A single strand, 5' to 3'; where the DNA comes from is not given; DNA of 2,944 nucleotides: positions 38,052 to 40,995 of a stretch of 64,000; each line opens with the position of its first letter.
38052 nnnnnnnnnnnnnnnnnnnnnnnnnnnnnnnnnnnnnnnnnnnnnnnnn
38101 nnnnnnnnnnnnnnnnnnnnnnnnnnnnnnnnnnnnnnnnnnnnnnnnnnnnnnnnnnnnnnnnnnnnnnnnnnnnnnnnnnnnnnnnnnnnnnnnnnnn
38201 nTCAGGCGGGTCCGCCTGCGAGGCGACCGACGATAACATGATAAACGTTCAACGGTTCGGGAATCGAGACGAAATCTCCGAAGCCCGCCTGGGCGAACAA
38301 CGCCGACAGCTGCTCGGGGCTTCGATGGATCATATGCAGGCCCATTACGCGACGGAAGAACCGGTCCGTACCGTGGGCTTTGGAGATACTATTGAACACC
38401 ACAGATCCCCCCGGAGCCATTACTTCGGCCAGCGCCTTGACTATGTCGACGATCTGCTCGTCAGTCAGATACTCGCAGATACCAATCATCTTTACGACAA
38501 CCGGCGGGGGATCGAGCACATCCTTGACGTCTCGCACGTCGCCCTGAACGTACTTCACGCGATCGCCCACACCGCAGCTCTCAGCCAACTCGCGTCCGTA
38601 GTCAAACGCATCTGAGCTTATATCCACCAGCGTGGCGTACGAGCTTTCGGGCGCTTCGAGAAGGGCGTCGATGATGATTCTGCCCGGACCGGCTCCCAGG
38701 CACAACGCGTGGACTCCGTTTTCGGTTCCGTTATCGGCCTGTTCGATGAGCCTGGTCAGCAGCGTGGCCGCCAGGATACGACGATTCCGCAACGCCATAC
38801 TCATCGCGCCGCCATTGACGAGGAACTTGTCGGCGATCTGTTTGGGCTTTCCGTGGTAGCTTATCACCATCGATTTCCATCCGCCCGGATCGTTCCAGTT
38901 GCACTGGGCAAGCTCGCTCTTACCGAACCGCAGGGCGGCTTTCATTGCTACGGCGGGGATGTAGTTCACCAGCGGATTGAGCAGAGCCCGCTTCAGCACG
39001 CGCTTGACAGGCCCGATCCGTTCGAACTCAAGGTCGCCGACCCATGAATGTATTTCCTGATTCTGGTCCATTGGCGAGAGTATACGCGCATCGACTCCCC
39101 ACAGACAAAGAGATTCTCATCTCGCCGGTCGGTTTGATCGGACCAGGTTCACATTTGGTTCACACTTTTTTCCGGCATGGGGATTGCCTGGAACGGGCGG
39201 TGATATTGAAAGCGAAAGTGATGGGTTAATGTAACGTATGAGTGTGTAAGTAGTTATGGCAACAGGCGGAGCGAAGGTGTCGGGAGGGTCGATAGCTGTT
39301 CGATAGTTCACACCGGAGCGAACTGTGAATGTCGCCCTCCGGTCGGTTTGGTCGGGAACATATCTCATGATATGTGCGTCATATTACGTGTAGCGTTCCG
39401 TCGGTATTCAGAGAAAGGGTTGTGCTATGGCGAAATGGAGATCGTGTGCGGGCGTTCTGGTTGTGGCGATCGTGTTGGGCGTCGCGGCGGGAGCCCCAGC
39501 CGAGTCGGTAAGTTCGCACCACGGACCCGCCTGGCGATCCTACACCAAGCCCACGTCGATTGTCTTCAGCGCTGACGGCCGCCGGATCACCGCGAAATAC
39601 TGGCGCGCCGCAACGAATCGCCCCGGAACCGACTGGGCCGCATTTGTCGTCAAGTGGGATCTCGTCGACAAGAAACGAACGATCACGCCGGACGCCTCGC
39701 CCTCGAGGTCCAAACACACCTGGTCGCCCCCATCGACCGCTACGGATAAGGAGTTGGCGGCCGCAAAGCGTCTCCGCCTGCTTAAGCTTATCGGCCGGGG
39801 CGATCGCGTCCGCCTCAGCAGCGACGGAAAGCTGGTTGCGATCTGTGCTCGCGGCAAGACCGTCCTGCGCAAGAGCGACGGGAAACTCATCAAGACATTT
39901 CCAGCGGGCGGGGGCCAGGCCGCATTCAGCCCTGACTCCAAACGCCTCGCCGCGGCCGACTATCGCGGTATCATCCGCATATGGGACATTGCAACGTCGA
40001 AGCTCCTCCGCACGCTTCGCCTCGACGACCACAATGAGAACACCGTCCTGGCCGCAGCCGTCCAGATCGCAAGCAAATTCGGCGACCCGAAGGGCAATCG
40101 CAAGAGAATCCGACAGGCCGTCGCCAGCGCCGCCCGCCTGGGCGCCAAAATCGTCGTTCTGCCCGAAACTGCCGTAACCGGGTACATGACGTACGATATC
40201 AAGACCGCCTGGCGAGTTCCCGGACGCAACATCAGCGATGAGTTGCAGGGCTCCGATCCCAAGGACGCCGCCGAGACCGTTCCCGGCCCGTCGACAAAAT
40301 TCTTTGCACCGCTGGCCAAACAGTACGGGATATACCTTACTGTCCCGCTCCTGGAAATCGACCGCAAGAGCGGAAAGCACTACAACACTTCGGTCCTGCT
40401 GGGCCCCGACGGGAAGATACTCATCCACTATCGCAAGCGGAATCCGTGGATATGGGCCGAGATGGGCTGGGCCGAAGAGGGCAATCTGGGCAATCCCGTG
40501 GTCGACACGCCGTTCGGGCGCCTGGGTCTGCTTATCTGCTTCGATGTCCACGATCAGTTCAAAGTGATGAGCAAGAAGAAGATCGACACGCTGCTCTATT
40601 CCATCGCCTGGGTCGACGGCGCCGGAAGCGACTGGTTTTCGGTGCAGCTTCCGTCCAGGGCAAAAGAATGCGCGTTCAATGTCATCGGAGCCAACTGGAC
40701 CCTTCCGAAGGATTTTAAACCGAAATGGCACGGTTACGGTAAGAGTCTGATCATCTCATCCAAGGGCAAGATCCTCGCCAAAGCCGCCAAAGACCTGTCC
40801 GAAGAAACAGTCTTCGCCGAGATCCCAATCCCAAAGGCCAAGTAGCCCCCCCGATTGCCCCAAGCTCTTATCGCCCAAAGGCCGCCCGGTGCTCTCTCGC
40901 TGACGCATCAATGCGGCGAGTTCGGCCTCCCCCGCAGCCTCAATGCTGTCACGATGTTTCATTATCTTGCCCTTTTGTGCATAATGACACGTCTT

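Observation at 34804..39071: Compact methyltransferase / LarA-like / radical-SAM / beta-propeller cluster of unknown pathway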

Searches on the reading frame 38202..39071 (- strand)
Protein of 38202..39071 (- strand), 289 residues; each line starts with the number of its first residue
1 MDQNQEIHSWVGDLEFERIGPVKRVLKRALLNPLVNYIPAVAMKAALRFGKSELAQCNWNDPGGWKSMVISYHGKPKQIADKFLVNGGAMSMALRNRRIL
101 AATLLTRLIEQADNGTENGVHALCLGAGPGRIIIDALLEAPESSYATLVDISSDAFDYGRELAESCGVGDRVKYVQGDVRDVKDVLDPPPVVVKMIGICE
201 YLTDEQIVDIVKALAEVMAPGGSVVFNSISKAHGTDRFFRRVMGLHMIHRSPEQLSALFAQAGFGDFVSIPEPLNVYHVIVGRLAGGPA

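Call 3: search_protein_families(library=pfam, proteins=[window:38202-39071:-], max_evalue=0.01)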
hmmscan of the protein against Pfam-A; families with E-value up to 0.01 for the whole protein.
window:38202-39071:- (289 aa): 9 families
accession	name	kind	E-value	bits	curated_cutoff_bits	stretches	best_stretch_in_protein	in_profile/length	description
PF12147.14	Methyltransf_20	-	2.7e-11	43.7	21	1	94-264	110-289/309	Putative methyltransferase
PF13649.12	Methyltransf_25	-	1.1e-09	39.3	27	1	123-222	2-97/97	Methyltransferase domain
PF08242.18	Methyltransf_12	-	1.2e-05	26.3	30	1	125-223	3-97/98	Methyltransferase domain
PF13847.12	Methyltransf_31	-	0.00011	22.4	27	1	119-230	4-113/145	Methyltransferase domain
PF08241.18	Methyltransf_11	-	0.0008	20.4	21.2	1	123-226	1-95/95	Methyltransferase domain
PF04672.18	Methyltransf_19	-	0.0026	17.8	26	1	157-234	110-197/268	S-adenosyl methyltransferase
PF02353.26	CMAS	-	0.0039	17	27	1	117-240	61-178/273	Mycolic acid cyclopropane synthetase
PF01209.24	Ubie_methyltran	-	0.0061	16.4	20.1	1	115-232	44-157/233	ubiE/COQ5 methyltransferase family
PF00891.24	Methyltransf_2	-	0.007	16.2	22.3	1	125-264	69-209/210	O-methyltransferase domain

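Call 4: search_protein_families(library=ncbifam, proteins=[window:38202-39071:-], max_evalue=0.01)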
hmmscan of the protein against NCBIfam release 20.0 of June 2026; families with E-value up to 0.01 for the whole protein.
window:38202-39071:- (289 aa): 8 families
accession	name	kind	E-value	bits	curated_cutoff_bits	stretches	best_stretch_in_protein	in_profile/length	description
NF008264.0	PRK11036.1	equivalog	1.7e-06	27.7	366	1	103-224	32-145/261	tRNA uridine 5-oxyacetic acid(34) methyltransferase CmoM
NF001556.0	PRK00377.1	equivalog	4.6e-05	23.3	238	1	118-229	40-146/198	cobalt-precorrin-6Y C(15)-methyltransferase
TIGR02469.1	CbiT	equivalog_domain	0.0011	19.2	78.3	1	119-229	20-123/124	precorrin-6Y C5,15-methyltransferase (decarboxylating) subunit CbiT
NF045649.1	2X_seleno_MduS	exception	0.0014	17.7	380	1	118-240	40-158/338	methyltransferase domain-containing selenoprotein MduS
NF041658.1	ornithlipidmtase_OlsG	equivalog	0.0018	18.1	350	1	82-241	10-163/191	ornithine lipid N-methyltransferase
NF001242.0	PRK00216.1-3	equivalog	0.0018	17.7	351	1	107-180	59-132/258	bifunctional demethylmenaquinone methyltransferase/2-methoxy-6-polyprenyl-1,4-benzoquinol methylase UbiE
NF041820.1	daptide_MTase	equivalog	0.0058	16.1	175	1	118-232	38-148/243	daptide-type RiPP biosynthesis methyltransferase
TIGR01983.1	UbiG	equivalog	0.0082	15.5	102.95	0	116-232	47-157/228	bifunctional 2-polyprenyl-6-hydroxyphenol methylase/3-demethylubiquinol 3-O-methyltransferase UbiG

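Call 17: search_solved_structures(query=window:38202-39071:-, show_alignments=2, max_evalue=0.01)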
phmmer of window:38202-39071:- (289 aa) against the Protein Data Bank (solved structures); distinct sequences matched with E-value up to 0.01: 11.
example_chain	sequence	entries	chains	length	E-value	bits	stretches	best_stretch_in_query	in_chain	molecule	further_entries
7phe_A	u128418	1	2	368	1.6e-05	27.7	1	118-248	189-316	Carminomycin 4-O-methyltransferase DnrK,Methyltransferase domain-containing protein,Aclaci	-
8joz_A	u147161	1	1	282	1.8e-05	27.5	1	120-234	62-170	tRNA 5-carboxymethoxyuridine methyltransferase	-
4htf_A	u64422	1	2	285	1.9e-05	27.5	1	120-234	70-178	S-adenosylmethionine-dependent methyltransferase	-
7pga_A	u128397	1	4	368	3e-05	26.8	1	118-248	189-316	Carminomycin 4-O-methyltransferase DnrK,Methyltransferase domain-containing protein,Aclaci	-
7oy1_A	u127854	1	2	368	3.8e-05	26.5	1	118-248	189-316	Carminomycin 4-O-methyltransferase DnrK,Methyltransferase domain-containing protein,Aclaci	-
7phf_A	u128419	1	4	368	4.1e-05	26.4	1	118-248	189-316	Carminomycin 4-O-methyltransferase DnrK,Methyltransferase domain-containing protein,Aclaci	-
6c5b_A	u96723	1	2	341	0.00013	24.8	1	123-265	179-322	Methyltransferase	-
7pgj_A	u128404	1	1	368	0.00052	22.7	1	118-248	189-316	Carminomycin 4-O-methyltransferase DnrK,Methyltransferase domain-containing protein,Aclaci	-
7pg7_D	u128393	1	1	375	0.0012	21.6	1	120-232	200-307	Methyltransferase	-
5bxy_A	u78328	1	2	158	0.0073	19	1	105-188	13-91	RNA methyltransferase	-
9sm3_A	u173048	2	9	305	0.0085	18.8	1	112-227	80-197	Methyltransferase domain protein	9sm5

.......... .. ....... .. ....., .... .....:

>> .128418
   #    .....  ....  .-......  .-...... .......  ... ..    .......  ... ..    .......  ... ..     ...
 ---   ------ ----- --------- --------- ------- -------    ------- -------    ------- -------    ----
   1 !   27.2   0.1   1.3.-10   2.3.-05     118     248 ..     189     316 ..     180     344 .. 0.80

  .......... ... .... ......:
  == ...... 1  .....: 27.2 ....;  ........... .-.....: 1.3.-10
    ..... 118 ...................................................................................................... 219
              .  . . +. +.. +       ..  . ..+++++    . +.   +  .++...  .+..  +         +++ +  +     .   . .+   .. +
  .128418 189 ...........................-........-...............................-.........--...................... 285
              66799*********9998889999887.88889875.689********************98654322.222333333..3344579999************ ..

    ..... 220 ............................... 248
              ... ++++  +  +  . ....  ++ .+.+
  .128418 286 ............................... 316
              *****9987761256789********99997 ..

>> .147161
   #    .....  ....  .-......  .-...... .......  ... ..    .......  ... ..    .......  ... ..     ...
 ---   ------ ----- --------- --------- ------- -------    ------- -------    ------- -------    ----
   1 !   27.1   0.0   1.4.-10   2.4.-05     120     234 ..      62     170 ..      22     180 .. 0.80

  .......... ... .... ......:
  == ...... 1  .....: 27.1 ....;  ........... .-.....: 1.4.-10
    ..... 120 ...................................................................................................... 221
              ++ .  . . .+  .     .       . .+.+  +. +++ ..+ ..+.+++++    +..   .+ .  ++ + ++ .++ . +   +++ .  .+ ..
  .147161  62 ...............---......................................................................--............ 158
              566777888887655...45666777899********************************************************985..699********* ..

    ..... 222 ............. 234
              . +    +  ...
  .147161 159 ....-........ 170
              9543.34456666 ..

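Call 43: find_homologous_proteins(query=window:38202-39071:-, max_evalue=0.001)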
Query window:38202-39071:- (289 aa): 569 proteins with E <= 0.001 among 4870 candidates; the best 120 are listed.
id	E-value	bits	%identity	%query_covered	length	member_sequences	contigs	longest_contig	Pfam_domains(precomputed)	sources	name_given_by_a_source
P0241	1.7e-190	650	100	100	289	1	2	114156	PF13649.13,PF12147.15,PF08242.19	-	-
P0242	4.5e-166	569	89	99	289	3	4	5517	PF13649.13,PF12147.15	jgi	-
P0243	6.4e-166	569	88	99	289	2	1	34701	PF13649.13,PF12147.15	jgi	jgi:ubiquinone/menaquinone biosynthesis C-methylase UbiE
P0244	4.2e-165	566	88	99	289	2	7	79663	PF13847.13,PF13649.13,PF12147.15,PF08242.19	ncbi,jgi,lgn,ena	jgi:SAM-dependent methyltransferase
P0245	5.3e-165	566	87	99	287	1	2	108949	PF13847.13,PF13649.13,PF12147.15,PF08242.19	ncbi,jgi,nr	ncbi:MAG: class I SAM-dependent methyltransferase family protein [Phycisphaerae bacterium]|jgi:SAM-d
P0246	9.6e-165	565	88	99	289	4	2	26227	PF13847.13,PF13649.13,PF12147.15,PF08242.19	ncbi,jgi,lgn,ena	-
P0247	2.4e-162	557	86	99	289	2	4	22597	PF13649.13,PF12147.15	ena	-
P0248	4.1e-162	556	86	100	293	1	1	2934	PF13649.13,PF12147.15,PF08242.19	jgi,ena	-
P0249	2.8e-161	554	85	100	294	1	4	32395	PF13649.13,PF12147.15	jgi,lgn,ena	-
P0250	6.0e-161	553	85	99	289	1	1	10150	PF13649.13,PF12147.15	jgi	-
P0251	1.1e-160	552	86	99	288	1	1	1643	PF13649.13,PF12147.15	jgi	jgi:ubiquinone/menaquinone biosynthesis C-methylase UbiE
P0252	1.5e-160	551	87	99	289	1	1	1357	PF13847.13,PF13649.13,PF12147.15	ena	-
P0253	1.9e-160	551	85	100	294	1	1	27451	PF13649.13,PF12147.15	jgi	-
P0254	8.4e-160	549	86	98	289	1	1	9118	PF13649.13,PF12147.15,PF08242.19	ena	-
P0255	1.9e-158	544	83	100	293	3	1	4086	PF13847.13,PF13649.13,PF12147.15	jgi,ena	-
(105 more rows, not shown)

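Call 50: search_protein_families(library=pfam, alignment_id=A1, max_evalue=0.001)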
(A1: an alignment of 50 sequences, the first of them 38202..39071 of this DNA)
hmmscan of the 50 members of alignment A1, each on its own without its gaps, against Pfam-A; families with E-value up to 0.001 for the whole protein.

A. member 1, window:38202-39071:- (289 aa): 5 families
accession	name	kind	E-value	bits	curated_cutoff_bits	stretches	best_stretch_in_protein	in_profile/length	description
PF12147.14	Methyltransf_20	-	2.7e-11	43.7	21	1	94-264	110-289/309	Putative methyltransferase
PF13649.12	Methyltransf_25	-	1.1e-09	39.3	27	1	123-222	2-97/97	Methyltransferase domain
PF08242.18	Methyltransf_12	-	1.2e-05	26.3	30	1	125-223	3-97/98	Methyltransferase domain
PF13847.12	Methyltransf_31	-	0.00011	22.4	27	1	119-230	4-113/145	Methyltransferase domain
PF08241.18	Methyltransf_11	-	0.0008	20.4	21.2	0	123-226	1-95/95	Methyltransferase domain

B. families by the number of members that match (of 50 scanned): 13 families
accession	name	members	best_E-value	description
PF12147.14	Methyltransf_20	50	3.4e-13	Putative methyltransferase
PF13649.12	Methyltransf_25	50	7.1e-13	Methyltransferase domain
PF13847.12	Methyltransf_31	44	2.8e-10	Methyltransferase domain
PF08242.18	Methyltransf_12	31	2.4e-06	Methyltransferase domain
PF13489.12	Methyltransf_23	17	2.9e-07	Methyltransferase domain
PF13679.12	Methyltransf_32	7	6.4e-05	Methyltransferase domain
PF08241.18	Methyltransf_11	6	2.2e-06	Methyltransferase domain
PF00891.24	Methyltransf_2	6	2.4e-05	O-methyltransferase domain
PF02353.26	CMAS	5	0.00025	Mycolic acid cyclopropane synthetase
PF05175.20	MTS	3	3.2e-05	Methyltransferase small domain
PF01209.24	Ubie_methyltran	3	0.00032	ubiE/COQ5 methyltransferase family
PF02475.24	TRM5-TYW2_MTfase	2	0.00022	TRM5/TYW2 methyltransferase domain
PF13578.12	Methyltransf_24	2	0.00049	Methyltransferase domain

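Call 52: predict_structure(alignment_id=A1)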
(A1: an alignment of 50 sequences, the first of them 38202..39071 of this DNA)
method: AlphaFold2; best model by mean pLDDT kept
length: 289 residues; sequences in the alignment: 50
mean_pLDDT: 93.9   pTM: 0.91
mean pLDDT of the five models: 93.9, 93.1, 92.7, 92.6, 84.7
residues with pLDDT >= 90: 252; 70-90: 33; 50-70: 2; < 50: 2
segments of 3 or more residues with pLDDT < 50: none
pLDDT, mean of each block of 10 residues (from residue 1): 92 93 90 93 96 95 92 92 90 96 98 89 93 98 96 94 98 93 88 95 96 95 97 94 95 98 98 97 79
secondary structure, 60 per line:
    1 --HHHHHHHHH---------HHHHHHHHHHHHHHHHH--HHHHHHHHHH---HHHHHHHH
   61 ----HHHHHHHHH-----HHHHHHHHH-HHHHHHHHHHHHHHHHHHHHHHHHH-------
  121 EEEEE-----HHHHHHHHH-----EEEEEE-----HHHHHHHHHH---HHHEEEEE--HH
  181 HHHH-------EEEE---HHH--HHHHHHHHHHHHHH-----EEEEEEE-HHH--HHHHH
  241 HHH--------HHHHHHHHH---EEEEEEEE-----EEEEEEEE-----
elements in order: H3-11 H21-37 H40-49 H53-60 H65-73 H79-87 H89-113 E121-125 H131-139 E145-150 H156-165 E172-176 H179-184 E192-195 H204-217 E223-229 H236-243 H252-260 E264-271 E277-284

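Call 55: fold_search(model_id=the predicted structure, library=pdb)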
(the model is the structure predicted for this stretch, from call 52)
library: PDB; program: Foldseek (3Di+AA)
matches with E <= 10: 1986; with E <= 0.001: 1308
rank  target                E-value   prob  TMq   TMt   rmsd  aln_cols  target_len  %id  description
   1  1tw2_A                8.5e-12  1.00  0.48  0.42  12.8       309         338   20  Crystal structure of Carminomycin-4-O-methyltransferase (DnrK) in complex with S-adenosyl-L-homocystein (SAH) and 4-me (released 2004-09-14)
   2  4wxh_A                2.0e-11  1.00  0.48  0.41   9.5       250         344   21  Carminomycin-4-O-methyltransferase (DnrK) variant (298Ser insert) in complex with S-adenosyl-L-homocysteine (SAH) and  (released 2015-07-29)
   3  7phf_A                2.1e-11  1.00  0.48  0.42  10.6       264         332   22  Chimeric carminomycin-4-O-methyltransferase (DnrK) with regions from 10-hydroxylase RdmB and 10-decarboxylase TamK (released 2022-09-07)
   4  7phf_C                2.6e-11  1.00  0.49  0.44  13.9       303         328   19  Chimeric carminomycin-4-O-methyltransferase (DnrK) with regions from 10-hydroxylase RdmB and 10-decarboxylase TamK (released 2022-09-07)
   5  3ocj                  3.1e-11  1.00  0.72  0.70   9.1       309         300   14  The crystal structure of a possilbe exported protein from Bordetella parapertussis (released 2010-10-06)
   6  4wxh_B                3.1e-11  1.00  0.49  0.43   9.9       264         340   21  Carminomycin-4-O-methyltransferase (DnrK) variant (298Ser insert) in complex with S-adenosyl-L-homocysteine (SAH) and  (released 2015-07-29)
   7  9la8_A                3.1e-11  1.00  0.48  0.42  12.8       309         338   19  Comparative analysis of functions and catalytic mechanisms of methyltransferases involved in anthracycline biosynthesi (released 2026-01-07)
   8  3mcz_A                4.1e-11  1.00  0.49  0.42   9.1       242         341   14  The Structure of an O-methyltransferase family protein from Burkholderia thailandensis. (released 2010-05-26)
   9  1xds_B                4.1e-11  1.00  0.48  0.43  15.3       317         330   18  Crystal structure of Aclacinomycin-10-hydroxylase (RdmB) in complex with S-adenosyl-L-methionine (SAM) and 11-deoxy-be (released 2004-11-23)
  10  9lac_B                4.5e-11  1.00  0.48  0.42  12.7       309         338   19  Comparative analysis of functions and catalytic mechanisms of methyltransferases involved in anthracycline biosynthesi (released 2026-01-07)
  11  1tw3_A                6.2e-11  1.00  0.48  0.42  13.1       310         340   20  Crystal structure of Carminomycin-4-O-methyltransferase (DnrK) in complex with S-adenosyl-L-homocystein (SAH) and 4-me (released 2004-09-14)
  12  7phd_B                8.2e-11  1.00  0.50  0.45  10.6       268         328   19  Chimeric carminomycin-4-O-methyltransferase (DnrK) with a region from 10-decarboxylase TamK (released 2022-09-07)
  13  4d7k_D                8.2e-11  1.00  0.50  0.44  16.3       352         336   17  Crystal structure of N,N-8-amino-8-demethyl-D-riboflavin dimethyltransferase (RosA) from Streptomyces davawensis (released 2016-01-13)
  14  7pga_A                8.2e-11  1.00  0.49  0.43  14.0       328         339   20  Chimeric carminomycin-4-O-methyltransferase (DnrK) with regions from 10-hydroxylase RdmB and 10-decarboxylase TamK (released 2022-08-24)
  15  2r3s_B                9.6e-11  1.00  0.50  0.45   9.5       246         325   15  CRYSTAL STRUCTURE OF A PUTATIVE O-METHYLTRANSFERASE (NPUN_R0239) FROM NOSTOC PUNCTIFORME PCC 73102 AT 2.15 A RESOLUTIO (released 2007-09-11)
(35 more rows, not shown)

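Call 85: search_solved_structures(query=A1, max_evalue=1, show_alignments=0)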
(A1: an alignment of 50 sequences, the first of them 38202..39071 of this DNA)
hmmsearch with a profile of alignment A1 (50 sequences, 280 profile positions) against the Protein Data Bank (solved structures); distinct sequences matched with E-value up to 1: 61 (the best 60 are shown).
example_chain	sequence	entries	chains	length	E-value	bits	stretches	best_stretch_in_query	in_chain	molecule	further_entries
8joz_A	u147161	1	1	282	3.6e-08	36.2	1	99-212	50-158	tRNA 5-carboxymethoxyuridine methyltransferase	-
4htf_A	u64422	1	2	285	3.6e-08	36.2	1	99-212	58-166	S-adenosylmethionine-dependent methyltransferase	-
7qos_A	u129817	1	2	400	0.00047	22.7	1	109-231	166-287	Cyclopropane-fatty-acyl-phospholipid synthase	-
5bxy_A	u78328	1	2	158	0.001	21.6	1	98-172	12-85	RNA methyltransferase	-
7phe_A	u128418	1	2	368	0.0012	21.3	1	110-239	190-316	Carminomycin 4-O-methyltransferase DnrK,Methyltransferase domain-containing protein,Aclaci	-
7oy1_A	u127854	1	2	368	0.0019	20.7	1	110-239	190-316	Carminomycin 4-O-methyltransferase DnrK,Methyltransferase domain-containing protein,Aclaci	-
7phf_A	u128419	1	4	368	0.002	20.6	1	110-239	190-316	Carminomycin 4-O-methyltransferase DnrK,Methyltransferase domain-containing protein,Aclaci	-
7pga_A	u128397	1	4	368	0.0022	20.5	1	111-239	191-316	Carminomycin 4-O-methyltransferase DnrK,Methyltransferase domain-containing protein,Aclaci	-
7wdq_A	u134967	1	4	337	0.0039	19.7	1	96-170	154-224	SAM-dependent MTHB methyltransferase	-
7wdw_A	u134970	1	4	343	0.004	19.6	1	96-170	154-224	DSYB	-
6c5b_A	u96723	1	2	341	0.0055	19.2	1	104-256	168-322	Methyltransferase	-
8gxo_A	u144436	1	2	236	0.0079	18.7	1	132-179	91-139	Caffeoyl-CoA O-methyltransferase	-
9sls_A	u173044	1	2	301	0.0082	18.6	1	111-259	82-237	Methyltransferase type 12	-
9sm0_A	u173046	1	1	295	0.011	18.3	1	111-256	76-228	Methyltransferase domain-containing protein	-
4kdc_A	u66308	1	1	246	0.012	18.1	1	112-254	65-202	3-demethylubiquinone-9 3-methyltransferase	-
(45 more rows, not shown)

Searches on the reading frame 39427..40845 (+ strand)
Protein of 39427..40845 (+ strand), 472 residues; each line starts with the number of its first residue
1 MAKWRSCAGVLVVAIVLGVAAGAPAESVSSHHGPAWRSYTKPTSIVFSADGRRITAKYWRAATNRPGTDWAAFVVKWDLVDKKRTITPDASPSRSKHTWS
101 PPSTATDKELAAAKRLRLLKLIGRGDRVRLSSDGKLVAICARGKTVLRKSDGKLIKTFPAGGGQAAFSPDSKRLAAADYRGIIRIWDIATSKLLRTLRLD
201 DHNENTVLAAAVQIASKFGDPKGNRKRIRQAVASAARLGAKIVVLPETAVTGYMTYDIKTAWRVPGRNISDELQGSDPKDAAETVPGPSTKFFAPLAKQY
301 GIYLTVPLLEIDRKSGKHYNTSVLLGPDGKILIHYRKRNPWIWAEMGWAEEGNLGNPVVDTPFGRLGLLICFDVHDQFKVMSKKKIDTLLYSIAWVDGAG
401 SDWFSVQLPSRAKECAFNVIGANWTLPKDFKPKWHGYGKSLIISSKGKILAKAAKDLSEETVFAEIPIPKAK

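Call 3: search_protein_families(library=pfam, proteins=[window:39427-40845:+], max_evalue=0.01)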
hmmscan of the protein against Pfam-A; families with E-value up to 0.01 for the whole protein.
window:39427-40845:+ (472 aa): 7 families
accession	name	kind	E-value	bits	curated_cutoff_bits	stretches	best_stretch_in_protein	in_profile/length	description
PF00795.27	CN_hydrolase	-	1.4e-38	133.2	23.2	1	208-468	1-248/256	Carbon-nitrogen hydrolase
PF00400.38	WD40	-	9e-05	23.3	27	0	165-187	17-39/39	WD domain, G-beta repeat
PF07676.18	PD40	-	0.00024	21.4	20.9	0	158-175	7-24/38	WD40-like Beta Propeller Repeat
PF25174.1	Beta-prop_THOC3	-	0.00031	20.3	305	1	166-204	9-47/272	THOC3 beta-propeller domain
PF25175.1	Beta-prop_WDR5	-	0.0014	18.4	250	1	151-203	125-179/296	WDR5 beta-propeller domain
PF23410.3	Beta-prop_VPS8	-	0.002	17.6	28.9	1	166-208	73-115/358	Vps8 beta-propeller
PF24817.1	WD40_WDHD1_1st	-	0.0057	16.3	109.9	0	165-201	228-264/291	WDHD1 first WD40 domain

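Call 4: search_protein_families(library=ncbifam, proteins=[window:39427-40845:+], max_evalue=0.01)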
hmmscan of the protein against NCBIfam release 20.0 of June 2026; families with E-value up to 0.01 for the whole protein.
window:39427-40845:+ (472 aa): 11 families
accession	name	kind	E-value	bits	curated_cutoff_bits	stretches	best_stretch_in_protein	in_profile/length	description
TIGR04048.1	nitrile_sll0784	equivalog_domain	6.2e-20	71.4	502.6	1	206-420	2-212/301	Nit6803 family nitrilase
NF040852.1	nitrile_Arch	equivalog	6.4e-18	64.8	500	1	210-468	4-237/262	nitrilase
NF009803.0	PRK13287.1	equivalog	9e-16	57.5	406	1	282-373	77-167/333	formamidase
TIGR03381.1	agmatine_aguB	equivalog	1.3e-13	50.9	410.25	1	209-465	3-252/279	N-carbamoylputrescine amidase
NF010588.0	PRK13981.1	equivalog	4.6e-07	28.6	479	1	209-376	7-155/546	NAD+ synthase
NF043013.1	DeGluthAmidYersProt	equivalog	5.9e-07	28.9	500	1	281-459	57-245/278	deaminated glutathione amidase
NF009802.0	PRK13286.1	equivalog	3.3e-06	26.3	427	1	279-373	73-168/345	aliphatic amidase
NF033621.1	de_GSH_amidase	exception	5.7e-06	25.9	355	1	281-466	55-235/260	deaminated glutathione amidase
NF007757.0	PRK10438.1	equivalog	1.2e-05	24.7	249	1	320-456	91-223/256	amidohydrolase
NF002730.0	PRK02628.1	equivalog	0.00031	19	473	1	204-258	10-64/677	NAD(+) synthase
TIGR00546.1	lnt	equivalog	0.00039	19.7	132.9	1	227-338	186-271/395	apolipoprotein N-acyltransferase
